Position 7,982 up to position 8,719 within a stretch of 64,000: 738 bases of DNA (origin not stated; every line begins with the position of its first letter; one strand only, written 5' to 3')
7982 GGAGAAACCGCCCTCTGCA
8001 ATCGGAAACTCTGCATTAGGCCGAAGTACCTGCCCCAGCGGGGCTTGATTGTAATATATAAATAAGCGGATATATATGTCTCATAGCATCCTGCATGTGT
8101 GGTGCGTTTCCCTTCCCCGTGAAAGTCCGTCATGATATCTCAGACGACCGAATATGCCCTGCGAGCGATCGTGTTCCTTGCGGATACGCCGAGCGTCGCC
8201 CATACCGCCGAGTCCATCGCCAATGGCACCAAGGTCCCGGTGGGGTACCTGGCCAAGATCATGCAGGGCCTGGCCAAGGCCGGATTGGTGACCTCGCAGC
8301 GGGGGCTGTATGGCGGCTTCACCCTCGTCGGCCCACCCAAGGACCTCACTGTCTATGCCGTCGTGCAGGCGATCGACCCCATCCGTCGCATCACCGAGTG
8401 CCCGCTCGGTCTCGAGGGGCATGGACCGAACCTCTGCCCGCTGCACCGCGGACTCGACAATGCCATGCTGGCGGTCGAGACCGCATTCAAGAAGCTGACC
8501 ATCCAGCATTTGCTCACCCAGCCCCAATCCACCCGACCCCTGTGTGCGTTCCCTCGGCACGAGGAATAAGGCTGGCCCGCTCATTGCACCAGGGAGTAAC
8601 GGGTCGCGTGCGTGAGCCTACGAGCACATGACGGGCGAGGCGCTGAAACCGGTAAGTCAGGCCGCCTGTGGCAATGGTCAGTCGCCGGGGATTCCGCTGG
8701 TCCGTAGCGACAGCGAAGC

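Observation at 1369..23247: Seven copies of a 14-bp palindrome-like element (GGATAW-N2-WYATCY) mark a candidate Rrf2/NsrR-type regulon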

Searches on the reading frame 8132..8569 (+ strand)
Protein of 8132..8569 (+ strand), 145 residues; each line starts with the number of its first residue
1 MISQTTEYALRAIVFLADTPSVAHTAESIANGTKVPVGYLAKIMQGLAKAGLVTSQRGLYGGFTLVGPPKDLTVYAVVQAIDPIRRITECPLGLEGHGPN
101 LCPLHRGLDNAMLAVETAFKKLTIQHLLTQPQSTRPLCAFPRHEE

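Call 7: search_protein_families(library=pfam, proteins=[window:8132-8569:+], max_evalue=0.01)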
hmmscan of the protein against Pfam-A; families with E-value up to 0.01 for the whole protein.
window:8132-8569:+ (145 aa): 1 family
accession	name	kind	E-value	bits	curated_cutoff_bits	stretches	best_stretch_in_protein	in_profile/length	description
PF02082.26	Rrf2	-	5.1e-26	91.8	30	1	2-129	1-131/132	Iron-dependent Transcriptional regulator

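Call 20: find_related_loci(query=window:8132-8569:+, collection=genome_contigs, flank=10000)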
Query window:8132-8569:+ (145 aa) in genome_contigs; peptide patterns used: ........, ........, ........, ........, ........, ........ (x = any residue, [..] = any of these).
317 stretches matched a pattern; 99 encode a relative of the query (tblastn E <= 1e-3); the best 80 are kept; 80 distinct loci.
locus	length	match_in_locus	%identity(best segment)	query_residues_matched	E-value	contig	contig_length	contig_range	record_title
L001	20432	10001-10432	83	1-144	1e-79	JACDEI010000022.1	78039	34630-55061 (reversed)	MAG: Planctomycetota bacterium isolate MGR_bin356 SD2902_NODE_47_length_78039_cov_5.311210, whole genome shotgun sequenc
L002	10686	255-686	82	1-144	5e-79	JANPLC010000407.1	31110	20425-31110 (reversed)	MAG: Planctomycetota bacterium isolate VAR_61_metabat_110 VAR_61_k141_3811233, whole genome shotgun sequence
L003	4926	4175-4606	81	1-144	6e-78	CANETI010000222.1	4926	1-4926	MAG: Planctomycetota bacterium isolate CH-Jul18-104 genome assembly, contig: CH-Jul18-C37205, whole genome shotgun seque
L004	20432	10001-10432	80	1-144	2e-76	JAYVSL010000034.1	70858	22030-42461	MAG: Planctomycetota bacterium isolate GL74_DN_concoct_244 GL74_DN_concoct_244_33, whole genome shotgun sequence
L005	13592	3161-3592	79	1-144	6e-76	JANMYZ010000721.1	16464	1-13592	MAG: Planctomycetota bacterium isolate OTE_8_metabat_13 OTE_8_k141_4881125, whole genome shotgun sequence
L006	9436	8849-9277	75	1-143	2e-68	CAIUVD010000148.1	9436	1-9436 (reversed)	MAG: uncultured planctomycete isolate Erken-D3_bin-1092 genome assembly, contig: bin-1092:148/338, whole genome shotgun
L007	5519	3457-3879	74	1-141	1e-67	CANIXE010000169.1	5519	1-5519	MAG: Planctomycetota bacterium isolate RH-18aug17-231 genome assembly, contig: RH-18aug17-C41884, whole genome shotgun s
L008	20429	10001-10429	71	1-143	1e-66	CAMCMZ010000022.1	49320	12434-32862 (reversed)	MAG: Candidatus Kuenenia stuttgartiensis isolate AH-24oct19-121 genome assembly, contig: AH-24oct19-C1317, whole genome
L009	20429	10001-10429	70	1-143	4e-66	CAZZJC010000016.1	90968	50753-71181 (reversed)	MAG TPA_asm: uncultured Candidatus Kuenenia sp. isolate SRP124364_co1_305 genome assembly, contig: NODE_85_length_90968_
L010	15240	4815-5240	69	1-142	2e-63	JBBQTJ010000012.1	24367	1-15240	MAG: Planctomycetota bacterium isolate Co_metawrap_1822 Cmw_1822_k141_7704546_length_24367_cov_49.1750, whole genome sho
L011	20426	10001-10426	72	1-142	1e-63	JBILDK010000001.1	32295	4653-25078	MAG: Planctomycetota bacterium isolate ME2016-07-08_3300034284_group7_bin70 Rohwer_bin1767_scaffold_513_c1, whole genome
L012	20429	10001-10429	66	1-143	5e-62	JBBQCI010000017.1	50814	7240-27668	MAG: Planctomycetota bacterium isolate Co_metawrap_1260 Cmw_1260_k141_18955926_length_50814_cov_41.9968, whole genome sh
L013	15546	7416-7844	66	1-143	3e-62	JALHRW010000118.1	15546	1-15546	MAG: Planctomycetota bacterium isolate maxbin.317 c_000000014874, whole genome shotgun sequence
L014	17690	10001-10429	67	1-144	4e-62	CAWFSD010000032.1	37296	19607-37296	MAG: uncultured Planctomycetota bacterium isolate MFD04580.bin.2.58 genome assembly, contig: contig_49775, whole genome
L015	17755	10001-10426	68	1-142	1e-61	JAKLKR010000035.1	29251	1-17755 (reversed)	MAG: Planctomycetota bacterium isolate MAG.349 MAG.349-NODE_35_length_29251_cov_4.727703, whole genome shotgun sequence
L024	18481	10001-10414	62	1-138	5e-52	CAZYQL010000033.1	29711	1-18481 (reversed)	MAG TPA_asm: uncultured Phycisphaeraceae bacterium isolate SRP128246_co1_458 genome assembly, contig: NODE_2578_length_2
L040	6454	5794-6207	59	1-141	2e-48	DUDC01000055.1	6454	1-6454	MAG TPA_asm: Planctomycetaceae bacterium isolate UWMA-0346 NODE_15330_length_6454_cov_0.066562, whole genome shotgun seq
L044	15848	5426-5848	57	1-141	1e-48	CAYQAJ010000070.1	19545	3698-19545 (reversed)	MAG TPA_asm: uncultured Pirellulaceae bacterium isolate SRP214966_co2_142 genome assembly, contig: NODE_3969_length_1954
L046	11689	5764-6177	56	1-138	3e-48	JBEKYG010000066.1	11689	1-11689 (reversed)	MAG: Acidobacteriota bacterium isolate SPRUCE 66 SPRUCE_66_66, whole genome shotgun sequence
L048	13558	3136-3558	56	1-141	8e-48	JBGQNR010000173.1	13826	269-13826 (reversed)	MAG: Acidobacteriota bacterium isolate OBJ2_061818_130_43 k141_883626_length_13826_cov_11.6340, whole genome shotgun seq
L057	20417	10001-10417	55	1-139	5e-46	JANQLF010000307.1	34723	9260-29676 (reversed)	MAG: Planctomycetota bacterium isolate PL25a_bin.47 k99_4094541, whole genome shotgun sequence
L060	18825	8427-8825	56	1-133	6e-45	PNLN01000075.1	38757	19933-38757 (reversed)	MAG: Cyanobacteria bacterium DS2.3.42 DS2_1000384_38757, whole genome shotgun sequence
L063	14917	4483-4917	52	1-145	8e-45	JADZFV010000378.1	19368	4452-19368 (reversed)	MAG: Candidatus Melainabacteria bacterium isolate SJ878 c_000000735410, whole genome shotgun sequence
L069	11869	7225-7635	53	1-137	3e-43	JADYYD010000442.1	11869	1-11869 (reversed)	MAG: Candidatus Melainabacteria bacterium isolate SJ512 c_000000741264, whole genome shotgun sequence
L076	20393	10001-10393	53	1-131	1e-40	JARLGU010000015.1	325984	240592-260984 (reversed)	MAG: Capsulimonadaceae bacterium isolate MAG_BO11 MetaBAT2_Bin_11_Oxic_k141_426538, whole genome shotgun sequence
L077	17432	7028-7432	51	1-138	3e-40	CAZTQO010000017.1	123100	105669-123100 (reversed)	MAG TPA_asm: uncultured Candidatus Obscuribacterales bacterium isolate SRP329715_co1_381 genome assembly, contig: NODE_1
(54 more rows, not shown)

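Call 22: search_protein_families(library=ncbifam, proteins=[window:8132-8569:+], max_evalue=0.001)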
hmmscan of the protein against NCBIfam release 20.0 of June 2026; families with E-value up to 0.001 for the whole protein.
window:8132-8569:+ (145 aa): 7 families
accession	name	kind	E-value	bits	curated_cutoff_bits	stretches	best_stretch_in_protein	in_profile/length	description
TIGR00738.1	rrf2_super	superfamily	1.2e-28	99.6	73.3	1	2-128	3-131/132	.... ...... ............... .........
TIGR02944.1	suf_reg_Xantho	equivalog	5.8e-17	62.3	110.65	1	2-91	4-93/130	SUF system Fe-S cluster assembly regulator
NF008886.0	PRK11920.1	equivalog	7.1e-14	51.7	193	1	3-134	4-137/153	iron-responsive transcriptional regulator RirA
NF008240.0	PRK11014.1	equivalog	2.1e-12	47.3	182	1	4-132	5-132/141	nitric oxide-sensing transcriptional repressor NsrR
TIGR02010.1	IscR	equivalog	4.6e-10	39.4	207.55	1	6-130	7-132/135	Fe-S cluster assembly transcriptional regulator IscR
NF047409.1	Cys_reg_CymR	equivalog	1.4e-08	35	195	1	2-87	3-90/139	cysteine metabolism transcriptional regulator CymR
NF008110.0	PRK10857.1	equivalog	1.3e-05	25.1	275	1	28-105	30-107/164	Fe-S cluster assembly transcriptional regulator IscR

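Call 26: search_solved_structures(query=window:8132-8566:+, max_evalue=0.001, show_alignments=4)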
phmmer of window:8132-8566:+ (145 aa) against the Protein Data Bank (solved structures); distinct sequences matched with E-value up to 0.001: 8.
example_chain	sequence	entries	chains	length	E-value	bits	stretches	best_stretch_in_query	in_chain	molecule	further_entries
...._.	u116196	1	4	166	1.4e-09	41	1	5-117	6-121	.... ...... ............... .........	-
6hsd_A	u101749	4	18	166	2.7e-09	40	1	5-117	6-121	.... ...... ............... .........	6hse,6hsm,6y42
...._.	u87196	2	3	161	8.8e-06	28.7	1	4-132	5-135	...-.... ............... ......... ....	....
2y75_A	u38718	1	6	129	1.6e-05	27.9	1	4-82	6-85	HTH-TYPE TRANSCRIPTIONAL REGULATOR CYMR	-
7zpn_A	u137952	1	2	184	2.4e-05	27.2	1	4-85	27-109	HTH-type transcriptional regulator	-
4cic_A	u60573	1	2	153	3.2e-05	26.9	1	25-84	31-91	TRANSCRIPTIONAL REGULATOR, BADM/RRF2 FAMILY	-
3lwf_A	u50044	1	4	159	0.00021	24.2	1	26-82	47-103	Putative transcriptional regulator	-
5n08_A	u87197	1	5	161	0.0009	22.1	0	4-132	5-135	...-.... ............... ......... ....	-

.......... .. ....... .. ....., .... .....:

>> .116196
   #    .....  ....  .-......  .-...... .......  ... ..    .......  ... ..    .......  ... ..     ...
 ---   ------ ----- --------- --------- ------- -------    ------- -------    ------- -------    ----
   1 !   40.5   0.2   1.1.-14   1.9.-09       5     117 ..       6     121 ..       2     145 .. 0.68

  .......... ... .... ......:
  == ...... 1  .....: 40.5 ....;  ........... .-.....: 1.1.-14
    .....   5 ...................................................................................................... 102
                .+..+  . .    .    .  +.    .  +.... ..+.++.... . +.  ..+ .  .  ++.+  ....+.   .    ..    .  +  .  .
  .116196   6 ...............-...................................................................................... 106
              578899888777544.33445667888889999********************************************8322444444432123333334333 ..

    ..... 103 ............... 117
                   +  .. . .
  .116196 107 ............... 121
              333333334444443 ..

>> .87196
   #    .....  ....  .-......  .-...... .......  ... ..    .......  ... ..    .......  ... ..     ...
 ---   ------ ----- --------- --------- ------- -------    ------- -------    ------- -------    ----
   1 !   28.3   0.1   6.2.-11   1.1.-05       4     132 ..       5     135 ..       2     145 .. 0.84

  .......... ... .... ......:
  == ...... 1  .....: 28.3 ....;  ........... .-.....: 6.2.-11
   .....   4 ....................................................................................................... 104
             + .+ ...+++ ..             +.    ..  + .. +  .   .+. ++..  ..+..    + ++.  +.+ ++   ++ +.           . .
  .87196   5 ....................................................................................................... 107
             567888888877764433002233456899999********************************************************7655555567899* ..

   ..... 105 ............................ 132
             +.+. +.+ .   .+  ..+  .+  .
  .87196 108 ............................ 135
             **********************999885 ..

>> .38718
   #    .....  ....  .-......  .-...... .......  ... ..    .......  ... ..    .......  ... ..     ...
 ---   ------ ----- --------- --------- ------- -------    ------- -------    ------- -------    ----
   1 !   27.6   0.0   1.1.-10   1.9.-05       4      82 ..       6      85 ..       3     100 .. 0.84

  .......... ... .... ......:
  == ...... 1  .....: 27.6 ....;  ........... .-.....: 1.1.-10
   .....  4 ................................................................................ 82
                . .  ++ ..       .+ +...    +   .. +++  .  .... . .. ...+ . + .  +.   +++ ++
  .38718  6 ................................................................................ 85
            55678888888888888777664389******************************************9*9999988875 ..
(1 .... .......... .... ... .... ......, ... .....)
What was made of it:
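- On NsrR: C90 aligns to C93, C102 to C105 and E7 to D8, but C99 aligns to G96 (call 26).
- Closest known: NsrR regulons. Same: An acidic residue (E7) sits at the position of Asp8 (call 26).
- The closest solved structure by sequence is the redox sensor RsrR (6HSD, E = 2.7e-9, call 26). His12 of RsrR is Arg here (call 26).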

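Call 51: search_protein_families(library=pfam, proteins=[L040:3773-4348:+, L040:2913-3566:-, L057:14419-14847:+, L057:13307-14347:-, L069:5843-6301:+, L069:3448-5751:-, L046:909-1505:-, L004:2629-3075:+, L002:5918-7744:+, L002:7760-8752:+], max_evalue=0.001)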
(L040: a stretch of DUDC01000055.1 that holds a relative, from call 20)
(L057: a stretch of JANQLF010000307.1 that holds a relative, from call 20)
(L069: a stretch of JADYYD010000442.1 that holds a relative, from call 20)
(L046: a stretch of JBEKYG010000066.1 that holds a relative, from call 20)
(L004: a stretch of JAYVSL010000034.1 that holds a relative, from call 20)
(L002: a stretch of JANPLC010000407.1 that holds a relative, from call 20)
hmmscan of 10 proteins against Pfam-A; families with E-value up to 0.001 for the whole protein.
L040:3773-4348:+ (191 aa): 0 families

L040:2913-3566:- (217 aa): 2 families
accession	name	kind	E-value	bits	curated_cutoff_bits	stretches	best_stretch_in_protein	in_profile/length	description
PF14537.11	Cytochrom_c3_2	-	4.5e-07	30.7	25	0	94-134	5-44/79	Cytochrome c3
PF14522.11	Cytochrome_C7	-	1.8e-06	28.1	24.8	0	166-214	13-52/67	Cytochrome c7 and related cytochrome c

L057:14419-14847:+ (142 aa): 1 family
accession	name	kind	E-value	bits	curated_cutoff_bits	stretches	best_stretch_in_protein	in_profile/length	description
PF00582.32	Usp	-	2.6e-37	128.9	24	1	7-142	5-141/141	Universal stress protein family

L057:13307-14347:- (346 aa): 1 family
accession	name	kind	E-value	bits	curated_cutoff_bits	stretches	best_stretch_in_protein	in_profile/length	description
PF13170.11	DUF4003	-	3.8e-27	96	28.1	1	54-273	34-250/296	Protein of unknown function (DUF4003)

L069:5843-6301:+ (152 aa): 1 family
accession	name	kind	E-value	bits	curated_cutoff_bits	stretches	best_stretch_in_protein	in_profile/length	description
PF02082.26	Rrf2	-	2.9e-30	105.6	30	1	3-128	2-131/132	Iron-dependent Transcriptional regulator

L069:3448-5751:- (767 aa): 2 families
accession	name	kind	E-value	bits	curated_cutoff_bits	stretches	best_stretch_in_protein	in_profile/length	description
PF22085.1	NorB_cytochrome_c-like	-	1.6e-71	240.8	29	1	36-215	1-180/181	Nitric oxide reductase subunit B, cytochrome c-like domain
PF00115.25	COX1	-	4.1e-57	194.4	34.8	1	281-725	2-436/436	Cytochrome C and Quinol oxidase polypeptide I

L046:909-1505:- (198 aa): 0 families

L004:2629-3075:+ (148 aa): 0 families

L002:5918-7744:+ (608 aa): 2 families
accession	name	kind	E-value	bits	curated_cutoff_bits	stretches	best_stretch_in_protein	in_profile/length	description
PF00821.23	PEPCK_GTP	-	3.3e-162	539.7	23.8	1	246-604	1-356/357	Phosphoenolpyruvate carboxykinase C-terminal P-loop domain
PF17297.7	PEPCK_N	-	2.5e-83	279.4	23.8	1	34-241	2-217/218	Phosphoenolpyruvate carboxykinase N-terminal domain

L002:7760-8752:+ (330 aa): 3 families
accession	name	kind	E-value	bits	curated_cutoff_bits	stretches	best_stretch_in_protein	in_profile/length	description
PF02826.25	2-Hacid_dh_C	-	1.3e-51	175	25.1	1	109-296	1-178/178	D-isomer specific 2-hydroxyacid dehydrogenase, NAD binding domain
PF00389.36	2-Hacid_dh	-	3.5e-29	101.6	24.6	1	4-328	2-134/134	D-isomer specific 2-hydroxyacid dehydrogenase, catalytic domain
PF03446.21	NAD_binding_2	-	3.9e-05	24.1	21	1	147-256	3-117/161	NAD binding domain of 6-phosphogluconate dehydrogenase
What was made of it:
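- DUF4003: L057 (call 51).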

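Call 54: search_protein_families(library=pfam, proteins=[L063:1767-4133:-, L060:6455-7708:-, L060:9141-9560:+, L077:7487-9097:+, L076:8652-9764:-, L076:10524-11750:+, L048:1643-3046:-, L048:3638-5074:-, L044:7884-8546:+, L024:10519-11859:+], max_evalue=0.001)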
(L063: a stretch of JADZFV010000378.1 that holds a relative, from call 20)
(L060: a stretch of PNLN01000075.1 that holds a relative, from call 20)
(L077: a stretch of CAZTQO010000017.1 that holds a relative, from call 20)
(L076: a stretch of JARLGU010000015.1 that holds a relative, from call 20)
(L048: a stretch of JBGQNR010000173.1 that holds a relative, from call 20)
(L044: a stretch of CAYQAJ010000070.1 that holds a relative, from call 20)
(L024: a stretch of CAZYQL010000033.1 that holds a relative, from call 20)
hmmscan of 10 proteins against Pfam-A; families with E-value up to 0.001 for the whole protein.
L063:1767-4133:- (788 aa): 4 families
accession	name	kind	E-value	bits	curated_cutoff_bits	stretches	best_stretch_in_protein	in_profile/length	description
PF00069.31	Pkinase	-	1.2e-51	176.1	31.7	1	31-290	1-254/263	Protein kinase domain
PF07714.23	PK_Tyr_Ser-Thr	-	9.5e-37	127.1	23.1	1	35-289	5-250/258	Protein tyrosine and serine/threonine kinase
PF17667.7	Pkinase_fungal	-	1.9e-06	27.3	24.1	1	132-199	288-357/387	Fungal protein kinase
PF03109.22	ABC1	-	0.0005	19.7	22.9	1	104-184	142-218/244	ABC1 atypical kinase-like domain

L060:6455-7708:- (417 aa): 0 families

L060:9141-9560:+ (139 aa): 2 families
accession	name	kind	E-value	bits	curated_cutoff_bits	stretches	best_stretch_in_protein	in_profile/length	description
PF01152.27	Bac_globin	-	2.4e-10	41.1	21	1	27-132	9-117/121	Bacterial-like globin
PF11563.14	Protoglobin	-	0.00068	20.1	25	1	27-112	30-81/158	Protoglobin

L077:7487-9097:+ (536 aa): 1 family
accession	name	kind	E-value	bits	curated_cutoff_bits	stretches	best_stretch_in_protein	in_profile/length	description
PF00496.27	SBP_bac_5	-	8.2e-88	295.4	32.4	1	77-450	2-367/368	Bacterial extracellular solute-binding proteins, family 5 Middle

L076:8652-9764:- (370 aa): 4 families
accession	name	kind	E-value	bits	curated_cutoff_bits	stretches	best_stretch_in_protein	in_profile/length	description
PF13377.12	Peripla_BP_3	-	1.8e-35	122.9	26.5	1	192-365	2-167/167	Periplasmic binding protein-like domain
PF00532.27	Peripla_BP_1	-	4.4e-15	56.3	22.2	1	96-208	12-130/281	Periplasmic binding proteins and sugar binding domain of LacI family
PF00356.27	LacI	-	3e-14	53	27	1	21-67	1-46/46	Bacterial regulatory proteins, lacI family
PF13560.12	HTH_31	-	4.8e-05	24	27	1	20-55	15-50/64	Helix-turn-helix domain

L076:10524-11750:+ (408 aa): 3 families
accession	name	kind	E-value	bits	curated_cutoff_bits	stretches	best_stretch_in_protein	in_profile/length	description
PF00532.27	Peripla_BP_1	-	7.8e-18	65.4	22.2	1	167-386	46-273/281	Periplasmic binding proteins and sugar binding domain of LacI family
PF13377.12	Peripla_BP_3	-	9.3e-18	65.3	26.5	1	235-397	3-166/167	Periplasmic binding protein-like domain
PF00392.27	GntR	-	1.1e-15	57.5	27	1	24-86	2-64/64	Bacterial regulatory proteins, gntR family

L048:1643-3046:- (467 aa): 2 families
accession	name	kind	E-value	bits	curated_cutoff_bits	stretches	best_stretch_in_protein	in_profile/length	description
PF00860.26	Xan_ur_permease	-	2.4e-39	135.6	27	1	50-430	2-387/389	Permease family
PF00916.26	Sulfate_transp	-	7.2e-05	22.1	23.2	1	81-398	35-363/380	Sulfate permease family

L048:3638-5074:- (478 aa): 1 family
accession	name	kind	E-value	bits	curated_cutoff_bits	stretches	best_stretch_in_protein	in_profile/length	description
PF00285.26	Citrate_synt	-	1.3e-91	307.7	27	1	79-457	1-357/357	Citrate synthase, C-terminal domain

L044:7884-8546:+ (220 aa): 0 families

L024:10519-11859:+ (446 aa): 0 families

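Call 72: search_protein_representatives(protein=window:8132-8566:+)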
Query: 145 residues. Proteins with E-value up to 0.001 (for the whole library): 11271; up to 1e-10: 1238; up to 1e-30: 111. The best 150 are listed.
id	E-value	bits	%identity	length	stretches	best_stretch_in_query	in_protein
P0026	5.2e-60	217.4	73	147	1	1-143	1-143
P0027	2.8e-50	185.9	82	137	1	1-107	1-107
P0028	7.5e-50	184.5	63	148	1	1-142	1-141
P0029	4.7e-47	175.4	63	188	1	1-142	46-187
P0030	1.8e-44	167.0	55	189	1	1-141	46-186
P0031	1.2e-42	161.1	55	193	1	1-141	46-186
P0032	1.7e-42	160.6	56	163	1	1-142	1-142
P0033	2.2e-42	160.3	54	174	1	1-141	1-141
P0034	2.7e-41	156.7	57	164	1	1-141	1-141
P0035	4.5e-41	156.0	52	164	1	2-139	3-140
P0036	7.2e-40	152.1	53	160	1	2-139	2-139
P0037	1.4e-39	151.2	55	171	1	1-139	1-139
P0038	1.6e-39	151.0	57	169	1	2-140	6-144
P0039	2.1e-39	150.6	53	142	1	1-139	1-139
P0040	2.3e-39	150.5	53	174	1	2-139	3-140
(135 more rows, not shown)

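Call 77: search_protein_families(library=pfam, alignment_id=A4, max_evalue=0.00001)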
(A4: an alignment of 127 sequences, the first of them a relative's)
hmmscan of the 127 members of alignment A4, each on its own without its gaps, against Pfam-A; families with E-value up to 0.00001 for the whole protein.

A. member 1, L001:9576-9890:- (104 aa): 0 families

B. families by the number of members that match (of 127 scanned): 109 families (the first 25 are shown)
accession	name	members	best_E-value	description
PF01018.28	GTP1_OBG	5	1.9e-59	GTP1/OBG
PF04101.22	Glyco_tran_28_C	5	3e-35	Glycosyltransferase family 28 C-terminal domain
PF01926.29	MMR_HSR1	5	4.6e-25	50S ribosome-binding GTPase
PF03033.26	Glyco_transf_28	5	1.4e-22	Glycosyltransferase family 28 N-terminal domain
PF01814.28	Hemerythrin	5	8.2e-20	Hemerythrin HHE cation binding domain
PF02421.24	FeoB_N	5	1.3e-14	Ferrous iron transport protein B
PF13360.13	PQQ_2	4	5.3e-39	Outer membrane protein assembly factor BamB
PF04405.19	ScdA_N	4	3.8e-21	Domain of Unknown function (DUF542)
PF13570.13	Beta-prop_ACSF4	4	1.3e-15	Beta-alanine-activating enzyme, beta-propeller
PF00285.26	Citrate_synt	3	3.7e-93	Citrate synthase, C-terminal domain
PF06826.17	Asp-Al_Ex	3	2e-70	Predicted Permease Membrane Region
PF13646.12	HEAT_2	3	3.9e-42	HEAT repeats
PF00860.26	Xan_ur_permease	3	2.4e-39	Permease family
PF02321.23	OEP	3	5.1e-36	Outer membrane efflux protein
PF02080.26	TrkA_C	3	9.7e-21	TrkA-C domain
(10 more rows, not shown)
